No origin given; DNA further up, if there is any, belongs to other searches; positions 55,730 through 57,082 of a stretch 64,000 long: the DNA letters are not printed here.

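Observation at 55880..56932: Poxvirus/bacterial-size topoisomerase IB in a DPANN-like archaeal context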

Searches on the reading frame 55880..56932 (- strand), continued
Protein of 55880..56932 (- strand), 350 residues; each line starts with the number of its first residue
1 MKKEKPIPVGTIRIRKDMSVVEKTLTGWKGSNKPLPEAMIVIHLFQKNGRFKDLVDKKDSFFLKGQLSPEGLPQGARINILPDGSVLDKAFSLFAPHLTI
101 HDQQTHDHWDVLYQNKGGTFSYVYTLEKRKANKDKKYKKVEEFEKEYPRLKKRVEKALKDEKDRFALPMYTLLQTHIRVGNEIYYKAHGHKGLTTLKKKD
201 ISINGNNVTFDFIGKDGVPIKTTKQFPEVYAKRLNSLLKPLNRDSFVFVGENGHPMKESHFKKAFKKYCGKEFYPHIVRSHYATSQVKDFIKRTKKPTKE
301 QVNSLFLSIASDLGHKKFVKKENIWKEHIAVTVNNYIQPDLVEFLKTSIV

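Call 24: search_solved_structures(query=A1, max_evalue=0.01, show_alignments=5)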
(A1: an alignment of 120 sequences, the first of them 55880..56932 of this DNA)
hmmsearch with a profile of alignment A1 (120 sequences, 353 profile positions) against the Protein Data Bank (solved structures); distinct sequences matched with E-value up to 0.01: 5.
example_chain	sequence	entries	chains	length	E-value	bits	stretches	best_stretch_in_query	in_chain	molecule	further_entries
6z01_A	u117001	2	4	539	9.8e-15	57.4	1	109-324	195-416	DNA topoisomerase I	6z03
2f4q_A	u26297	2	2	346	1.9e-11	46.5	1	117-224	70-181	type I topoisomerase, putative | Putative Type I topoisomerase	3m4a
2h7f_X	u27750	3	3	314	5.1e-10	41.8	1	124-258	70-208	DNA topoisomerase 1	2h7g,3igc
1a41_A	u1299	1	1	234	1e-09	40.9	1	145-257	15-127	TOPOISOMERASE I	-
2b9s_A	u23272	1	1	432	0.0025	19.9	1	131-232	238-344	topoisomerase I-like protein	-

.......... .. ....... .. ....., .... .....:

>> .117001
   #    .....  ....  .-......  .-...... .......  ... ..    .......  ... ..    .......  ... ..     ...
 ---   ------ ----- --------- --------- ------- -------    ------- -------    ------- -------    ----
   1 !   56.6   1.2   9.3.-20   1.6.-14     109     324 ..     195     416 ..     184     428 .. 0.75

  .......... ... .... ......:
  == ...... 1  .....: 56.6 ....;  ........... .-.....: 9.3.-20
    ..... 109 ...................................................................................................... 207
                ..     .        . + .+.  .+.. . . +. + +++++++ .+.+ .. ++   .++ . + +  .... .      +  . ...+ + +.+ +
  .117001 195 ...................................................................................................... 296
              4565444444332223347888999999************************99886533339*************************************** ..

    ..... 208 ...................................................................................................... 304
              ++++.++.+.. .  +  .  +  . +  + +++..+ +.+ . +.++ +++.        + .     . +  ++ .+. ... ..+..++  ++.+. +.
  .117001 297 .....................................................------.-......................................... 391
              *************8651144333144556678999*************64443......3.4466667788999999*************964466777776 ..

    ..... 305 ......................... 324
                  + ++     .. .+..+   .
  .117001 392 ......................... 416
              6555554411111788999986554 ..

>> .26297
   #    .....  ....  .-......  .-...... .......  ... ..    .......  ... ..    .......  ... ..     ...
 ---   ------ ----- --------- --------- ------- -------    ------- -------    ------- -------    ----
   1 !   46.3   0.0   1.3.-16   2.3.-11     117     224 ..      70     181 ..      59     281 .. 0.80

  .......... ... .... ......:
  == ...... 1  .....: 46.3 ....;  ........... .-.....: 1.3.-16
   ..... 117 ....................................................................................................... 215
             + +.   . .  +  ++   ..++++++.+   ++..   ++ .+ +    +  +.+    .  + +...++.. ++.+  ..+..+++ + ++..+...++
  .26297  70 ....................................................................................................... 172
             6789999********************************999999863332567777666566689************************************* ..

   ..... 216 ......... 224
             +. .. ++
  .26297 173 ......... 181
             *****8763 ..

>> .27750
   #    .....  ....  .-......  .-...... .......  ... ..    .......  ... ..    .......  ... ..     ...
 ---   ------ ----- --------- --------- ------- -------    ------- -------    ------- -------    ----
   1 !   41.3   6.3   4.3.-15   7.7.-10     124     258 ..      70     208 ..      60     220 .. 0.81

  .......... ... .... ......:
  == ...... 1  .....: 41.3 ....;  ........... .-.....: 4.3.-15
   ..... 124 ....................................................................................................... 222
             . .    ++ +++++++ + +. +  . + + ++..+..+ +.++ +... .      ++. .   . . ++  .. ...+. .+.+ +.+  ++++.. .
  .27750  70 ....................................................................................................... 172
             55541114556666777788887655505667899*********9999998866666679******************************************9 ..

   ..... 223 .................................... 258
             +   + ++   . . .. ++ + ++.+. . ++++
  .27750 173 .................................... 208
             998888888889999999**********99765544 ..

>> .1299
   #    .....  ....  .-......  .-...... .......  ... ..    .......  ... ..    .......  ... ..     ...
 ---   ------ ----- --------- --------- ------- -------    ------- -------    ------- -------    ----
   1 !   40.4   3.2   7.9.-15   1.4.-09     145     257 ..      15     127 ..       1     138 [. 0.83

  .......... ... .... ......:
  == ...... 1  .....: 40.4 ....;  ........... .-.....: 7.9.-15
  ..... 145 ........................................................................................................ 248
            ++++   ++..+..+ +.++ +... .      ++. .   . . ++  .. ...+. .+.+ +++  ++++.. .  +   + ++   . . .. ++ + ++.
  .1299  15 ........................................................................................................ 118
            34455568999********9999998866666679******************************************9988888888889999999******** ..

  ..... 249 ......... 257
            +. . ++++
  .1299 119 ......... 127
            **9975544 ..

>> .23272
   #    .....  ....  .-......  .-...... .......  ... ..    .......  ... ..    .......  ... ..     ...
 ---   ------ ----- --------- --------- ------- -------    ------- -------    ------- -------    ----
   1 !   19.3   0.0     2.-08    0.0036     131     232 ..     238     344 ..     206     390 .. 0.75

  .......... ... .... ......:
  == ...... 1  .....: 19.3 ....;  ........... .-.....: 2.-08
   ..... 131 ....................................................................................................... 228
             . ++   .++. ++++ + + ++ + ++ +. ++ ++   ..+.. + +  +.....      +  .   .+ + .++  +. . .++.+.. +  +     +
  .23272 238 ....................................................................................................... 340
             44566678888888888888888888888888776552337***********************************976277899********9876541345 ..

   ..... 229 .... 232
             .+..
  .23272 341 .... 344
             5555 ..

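Call 25: find_encoding_contigs(protein=P0001, flank=10000, max_places=3)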
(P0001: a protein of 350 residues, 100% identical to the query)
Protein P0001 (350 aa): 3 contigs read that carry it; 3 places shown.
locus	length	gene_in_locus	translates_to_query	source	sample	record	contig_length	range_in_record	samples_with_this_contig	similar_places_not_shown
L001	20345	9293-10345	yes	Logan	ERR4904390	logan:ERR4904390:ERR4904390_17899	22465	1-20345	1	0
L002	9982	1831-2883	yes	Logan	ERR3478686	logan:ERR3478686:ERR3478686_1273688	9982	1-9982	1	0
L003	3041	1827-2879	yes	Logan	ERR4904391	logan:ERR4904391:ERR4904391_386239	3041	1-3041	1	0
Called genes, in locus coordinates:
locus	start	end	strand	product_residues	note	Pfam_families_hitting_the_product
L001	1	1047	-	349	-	?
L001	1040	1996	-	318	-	PF01933:CofD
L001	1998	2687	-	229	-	PF00106:adh_short, PF08659:KR, PF13561:adh_short_C2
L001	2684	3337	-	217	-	PF00702:Hydrolase, PF13419:HAD_2, PF13242:Hydrolase_like (weak)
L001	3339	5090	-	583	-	PF13522:GATase_6, PF13537:GATase_7, PF01380:SIS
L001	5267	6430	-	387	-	PF07690:MFS_1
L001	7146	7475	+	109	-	-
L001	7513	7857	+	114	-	-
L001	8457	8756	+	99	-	-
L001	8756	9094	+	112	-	-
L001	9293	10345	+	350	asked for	PF01028:Topoisom_I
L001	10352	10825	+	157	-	-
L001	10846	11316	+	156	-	-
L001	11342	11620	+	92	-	-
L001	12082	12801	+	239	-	-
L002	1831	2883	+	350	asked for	PF01028:Topoisom_I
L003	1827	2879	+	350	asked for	PF01028:Topoisom_I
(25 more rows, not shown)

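Call 26: find_encoding_contigs(protein=P0021, flank=8000, max_places=3)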
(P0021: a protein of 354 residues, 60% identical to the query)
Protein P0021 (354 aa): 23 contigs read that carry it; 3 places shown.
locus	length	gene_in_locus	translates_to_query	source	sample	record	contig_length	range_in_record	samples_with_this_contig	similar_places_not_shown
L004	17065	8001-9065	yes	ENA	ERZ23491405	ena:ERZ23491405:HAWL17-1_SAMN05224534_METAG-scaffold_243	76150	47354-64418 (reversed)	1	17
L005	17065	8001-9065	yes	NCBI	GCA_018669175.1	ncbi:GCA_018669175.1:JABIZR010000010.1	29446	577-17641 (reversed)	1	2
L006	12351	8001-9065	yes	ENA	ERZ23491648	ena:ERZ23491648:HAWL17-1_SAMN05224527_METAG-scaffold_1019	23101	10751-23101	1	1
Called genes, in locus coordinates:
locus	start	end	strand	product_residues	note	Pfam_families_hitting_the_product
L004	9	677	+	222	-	PF01351:RNase_HII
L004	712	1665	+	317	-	-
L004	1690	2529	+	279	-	PF01351:RNase_HII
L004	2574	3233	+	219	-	PF11969:DcpS_C, PF01230:HIT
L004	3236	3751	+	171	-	PF01230:HIT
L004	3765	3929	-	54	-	-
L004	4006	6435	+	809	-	PF28492:Beta_helix_4 (weak), PF05048:NosD (weak), PF13229:Beta_helix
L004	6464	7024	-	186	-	-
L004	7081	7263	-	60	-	-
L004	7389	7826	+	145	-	PF00856:SET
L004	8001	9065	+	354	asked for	PF01028:Topoisom_I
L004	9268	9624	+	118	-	-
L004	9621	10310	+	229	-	PF03483:B3_4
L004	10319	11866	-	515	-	PF02729:OTCace_N, PF00185:OTCace, PF01948:PyrI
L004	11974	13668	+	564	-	PF03485:Arg_tRNA_synt_N, PF00750:tRNA-synt_1d, PF05746:DALR_1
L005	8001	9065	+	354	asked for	PF01028:Topoisom_I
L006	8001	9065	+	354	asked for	PF01028:Topoisom_I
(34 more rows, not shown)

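Call 27: find_related_loci(query=A1, collection=genome_contigs, flank=6000)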
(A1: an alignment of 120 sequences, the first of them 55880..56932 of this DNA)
Query A1 (350 aa) in genome_contigs; peptide patterns used: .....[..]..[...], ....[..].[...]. (x = any residue, [..] = any of these).
209 stretches matched a pattern; 197 encode a relative of the query (tblastn E <= 1e-3); the best 80 are kept; 80 distinct loci.
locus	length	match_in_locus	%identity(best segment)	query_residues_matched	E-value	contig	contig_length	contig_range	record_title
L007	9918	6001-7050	61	2-349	3e-143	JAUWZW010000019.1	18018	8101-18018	MAG: Candidatus Aenigmatarchaeota archaeon isolate CSMAG_2746 CSMAG_2746_k141_344440_length_18018_cov_24.8541, whole gen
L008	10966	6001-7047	60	7-350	2e-141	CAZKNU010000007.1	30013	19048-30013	MAG TPA_asm: uncultured Methanosarcinales archaeon isolate binchicken_co191_55 genome assembly, contig: NODE_1240_length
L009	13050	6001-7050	60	2-350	5e-139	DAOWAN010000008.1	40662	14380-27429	MAG TPA_asm: Candidatus Nanohalarchaeota archaeon isolate CSMAG_1836 CSMAG_1836_k141_1355707_length_40662_cov_18.6250, w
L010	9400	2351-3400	60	2-349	6e-139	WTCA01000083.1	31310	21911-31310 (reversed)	MAG: archaeon isolate GLR71 c_000000067811, whole genome shotgun sequence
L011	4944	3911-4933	61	5-343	3e-139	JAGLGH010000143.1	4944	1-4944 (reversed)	MAG: Nanoarchaeota archaeon isolate RS_10_27 ROV157_10.bin.27.fa_143, whole genome shotgun sequence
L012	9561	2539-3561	61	11-349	4e-137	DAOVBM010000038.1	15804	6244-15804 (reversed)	MAG TPA_asm: Candidatus Woesearchaeota archaeon isolate CSMAG_1005 CSMAG_1005_k141_5274189_length_15804_cov_10.9900, who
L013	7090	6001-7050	59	2-349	4e-137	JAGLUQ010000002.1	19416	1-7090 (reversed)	MAG: Candidatus Aenigmatarchaeota archaeon isolate RS_11_38 ZL20.bin.38.fa_2, whole genome shotgun sequence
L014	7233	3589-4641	58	1-349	3e-136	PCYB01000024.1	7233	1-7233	MAG: Candidatus Woesearchaeota archaeon CG10_big_fil_rev_8_21_14_0_10_36_11 CG10_8_21_14_0.10_scaffold_11718_c, whole ge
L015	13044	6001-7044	60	1-346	3e-136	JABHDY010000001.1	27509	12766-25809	MAG: Candidatus Woesearchaeota archaeon isolate SI037_bin144 k141_3155764, whole genome shotgun sequence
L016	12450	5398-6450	59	1-349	3e-136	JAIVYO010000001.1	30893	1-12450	MAG: Campylobacterales bacterium isolate SFP3_RS_05_6 NODE_101_length_30919_cov_2.531469, whole genome shotgun sequence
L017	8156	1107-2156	58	2-349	6e-136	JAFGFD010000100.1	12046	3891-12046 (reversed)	MAG: Candidatus Omnitrophota bacterium isolate Zod_Metabat.1290 k87_8649591, whole genome shotgun sequence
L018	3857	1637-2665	60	1-343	2e-139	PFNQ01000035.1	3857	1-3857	MAG: Candidatus Woesearchaeota archaeon CG_4_10_14_0_2_um_filter_33_13 CG_4_10_14_0.2_scaffold_14409_c, whole genome sho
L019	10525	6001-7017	62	10-347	6e-136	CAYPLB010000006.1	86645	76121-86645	MAG TPA_asm: Candidatus Woesearchaeota archaeon isolate SRP077602_co5_420 genome assembly, contig: NODE_982_length_86645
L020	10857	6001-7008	62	9-343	2e-134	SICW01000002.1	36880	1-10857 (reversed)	MAG: Candidatus Woesearchaeota archaeon isolate Baikal-deep-G139 BACOMB-DPANN-C12, whole genome shotgun sequence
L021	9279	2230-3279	58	2-349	8e-134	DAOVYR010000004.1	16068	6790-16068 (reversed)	MAG TPA_asm: Candidatus Nanohalarchaeota archaeon isolate CSMAG_1788 CSMAG_1788_k141_2374519_length_16068_cov_38.4836, w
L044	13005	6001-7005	57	10-342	4e-127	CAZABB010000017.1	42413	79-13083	MAG TPA_asm: uncultured Planctomycetia bacterium isolate SRP141376_co2_336 genome assembly, contig: NODE_2097_length_424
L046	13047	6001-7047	53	1-349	6e-127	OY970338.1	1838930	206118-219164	MAG: uncultured Candidatus Woesearchaeota archaeon isolate MFD02416.bin.c.18 genome assembly, chromosome: 1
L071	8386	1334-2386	55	2-350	7e-122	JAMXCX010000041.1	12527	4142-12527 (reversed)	MAG: Candidatus Omnitrophota bacterium isolate MohnsGC05_bin006 NODE_41_length_12527_cov_14.657590, whole genome shotgun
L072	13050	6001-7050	53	2-349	5e-122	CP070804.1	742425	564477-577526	MAG: Candidatus Aenigmatarchaeota archaeon isolate bin1329 chromosome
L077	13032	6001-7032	54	2-343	2e-121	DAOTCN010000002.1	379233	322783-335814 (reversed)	MAG TPA_asm: Candidatus Paceibacterota bacterium isolate AMR_MDS_3180 NODE_15_length_379233_cov_10.034047, whole genome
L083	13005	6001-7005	55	10-342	1e-120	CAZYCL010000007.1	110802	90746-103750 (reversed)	MAG TPA_asm: uncultured Planctomycetales bacterium isolate binchicken_co44_116 genome assembly, contig: NODE_317_length_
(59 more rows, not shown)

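Call 30: predict_structure(alignment_id=A1)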
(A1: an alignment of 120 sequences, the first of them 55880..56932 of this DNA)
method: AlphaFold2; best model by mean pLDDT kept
length: 350 residues; sequences in the alignment: 120
mean_pLDDT: 95.3   pTM: 0.86
mean pLDDT of the five models: 95.3, 95.1, 94.9, 94.2, 94.1
residues with pLDDT >= 90: 328; 70-90: 17; 50-70: 3; < 50: 2
segments of 3 or more residues with pLDDT < 50: none
pLDDT, mean of each block of 10 residues (from residue 1): 77 98 97 96 98 96 96 89 96 95 80 92 94 95 99 98 98 98 95 98 98 96 98 98 98 96 98 98 98 96 98 96 95 95 93
secondary structure, 60 per line:
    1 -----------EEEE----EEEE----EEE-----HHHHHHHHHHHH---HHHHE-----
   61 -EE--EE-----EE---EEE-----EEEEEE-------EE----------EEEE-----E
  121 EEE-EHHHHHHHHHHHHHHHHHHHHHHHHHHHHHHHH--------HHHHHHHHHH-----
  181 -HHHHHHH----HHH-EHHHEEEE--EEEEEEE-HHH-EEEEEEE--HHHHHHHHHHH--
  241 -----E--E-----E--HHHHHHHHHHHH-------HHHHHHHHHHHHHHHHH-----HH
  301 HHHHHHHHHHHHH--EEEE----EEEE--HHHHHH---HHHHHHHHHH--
elements in order: E12-15 E20-23 E28-30 H36-47 H51-54 E78-80 E86-91 E111-114 E120-123 H126-157 H166-175 H182-188 E201-204 E207-213 E219-225 H228-238 H258-269 H277-293 H299-313 E316-319 E324-327 H330-335 H339-348

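Call 33: fold_search(model_id=the predicted structure, library=pdb)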
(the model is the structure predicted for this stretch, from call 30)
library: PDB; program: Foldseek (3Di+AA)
matches with E <= 10: 451; with E <= 0.001: 27
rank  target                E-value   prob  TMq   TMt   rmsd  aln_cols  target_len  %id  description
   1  3m4a_A                1.0e-12  1.00  0.47  0.54  10.7       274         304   19  Crystal structure of a bacterial topoisomerase IB in complex with DNA reveals a secondary DNA binding site (released 2010-07-14)
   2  2h7f_X                1.2e-12  1.00  0.54  0.59   4.3       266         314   20  Structure of variola topoisomerase covalently bound to DNA (released 2006-08-15)
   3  6z01_B                3.8e-12  1.00  0.46  0.32  21.1       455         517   18  DNA Topoisomerase (released 2021-11-17)
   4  1rr8_C                8.1e-12  1.00  0.57  0.41   3.9       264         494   17  Structural Mechanisms of Camptothecin Resistance by Mutations in Human Topoisomerase I (released 2004-07-06)
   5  3igc_A                1.0e-11  1.00  0.54  0.60   4.2       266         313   19  Smallpox virus topoisomerase-DNA transition state (released 2010-03-02)
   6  6z01_A                1.1e-11  1.00  0.45  0.31  21.3       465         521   17  DNA Topoisomerase (released 2021-11-17)
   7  6z03_A                2.4e-11  1.00  0.45  0.31  21.4       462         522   16  DNA Topoisomerase (released 2021-11-17)
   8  2h7g_X                2.9e-11  1.00  0.49  0.55   9.3       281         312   18  Structure of variola topoisomerase non-covalently bound to DNA (released 2006-08-15)
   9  2f4q                  3.4e-11  1.00  0.45  0.50  11.0       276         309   18  Crystal Structure of Deinococcus radiodurans topoisomerase IB (released 2005-12-27)
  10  1sc7_A                1.0e-10  1.00  0.53  0.34  11.9       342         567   14  Human DNA Topoisomerase I (70 Kda) In Complex With The Indenoisoquinoline MJ-II-38 and Covalent Complex With A 22 Base (released 2005-04-19)
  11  1k4t_A                2.8e-10  1.00  0.52  0.33   3.1       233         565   16  HUMAN DNA TOPOISOMERASE I (70 KDA) IN COMPLEX WITH THE POISON TOPOTECAN AND COVALENT COMPLEX WITH A 22 BASE PAIR DNA D (released 2002-12-04)
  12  1rrj_A                3.0e-10  1.00  0.52  0.33   3.1       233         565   16  Structural Mechanisms of Camptothecin Resistance by Mutations in Human Topoisomerase I (released 2004-07-06)
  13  1a35_A                4.5e-10  1.00  0.59  0.44  13.7       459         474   12  HUMAN TOPOISOMERASE I/DNA COMPLEX (released 1998-08-28)
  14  2b9s_A                6.0e-10  1.00  0.53  0.44  14.3       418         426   14  Crystal Structure of heterodimeric L. donovani topoisomerase I-vanadate-DNA complex (released 2006-01-17)
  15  1ej9_A                7.1e-10  1.00  0.57  0.42   3.1       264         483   16  CRYSTAL STRUCTURE OF HUMAN TOPOISOMERASE I DNA COMPLEX (released 2000-08-03)
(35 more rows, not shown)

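Call 34: find_encoding_contigs(protein=P0003, flank=10000, max_places=2)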
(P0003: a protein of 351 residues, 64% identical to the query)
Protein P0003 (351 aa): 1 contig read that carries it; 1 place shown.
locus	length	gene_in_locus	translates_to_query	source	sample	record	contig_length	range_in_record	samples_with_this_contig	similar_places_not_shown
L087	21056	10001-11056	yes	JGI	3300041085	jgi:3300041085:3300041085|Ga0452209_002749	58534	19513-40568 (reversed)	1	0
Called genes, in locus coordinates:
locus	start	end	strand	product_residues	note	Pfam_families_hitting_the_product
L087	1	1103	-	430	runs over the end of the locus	PF00368:HMG-CoA_red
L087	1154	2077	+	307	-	PF01866:Diphthamide_syn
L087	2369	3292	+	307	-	-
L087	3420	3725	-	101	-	PF01381:HTH_3 (weak)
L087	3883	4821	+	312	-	-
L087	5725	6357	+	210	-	-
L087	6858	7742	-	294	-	PF00892:EamA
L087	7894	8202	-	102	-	PF03551:PadR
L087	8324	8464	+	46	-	-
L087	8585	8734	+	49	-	-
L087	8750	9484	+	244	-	PF01987:AIM24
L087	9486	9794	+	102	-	-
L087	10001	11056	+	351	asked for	PF01028:Topoisom_I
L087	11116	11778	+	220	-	-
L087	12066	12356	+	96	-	PF05239:PRC (weak)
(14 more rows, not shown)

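Call 45: search_protein_families(library=phrogs, proteins=[window:55880-56932:-], max_evalue=0.001)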
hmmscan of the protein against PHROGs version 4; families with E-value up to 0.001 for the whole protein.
window:55880-56932:- (350 aa): 0 families
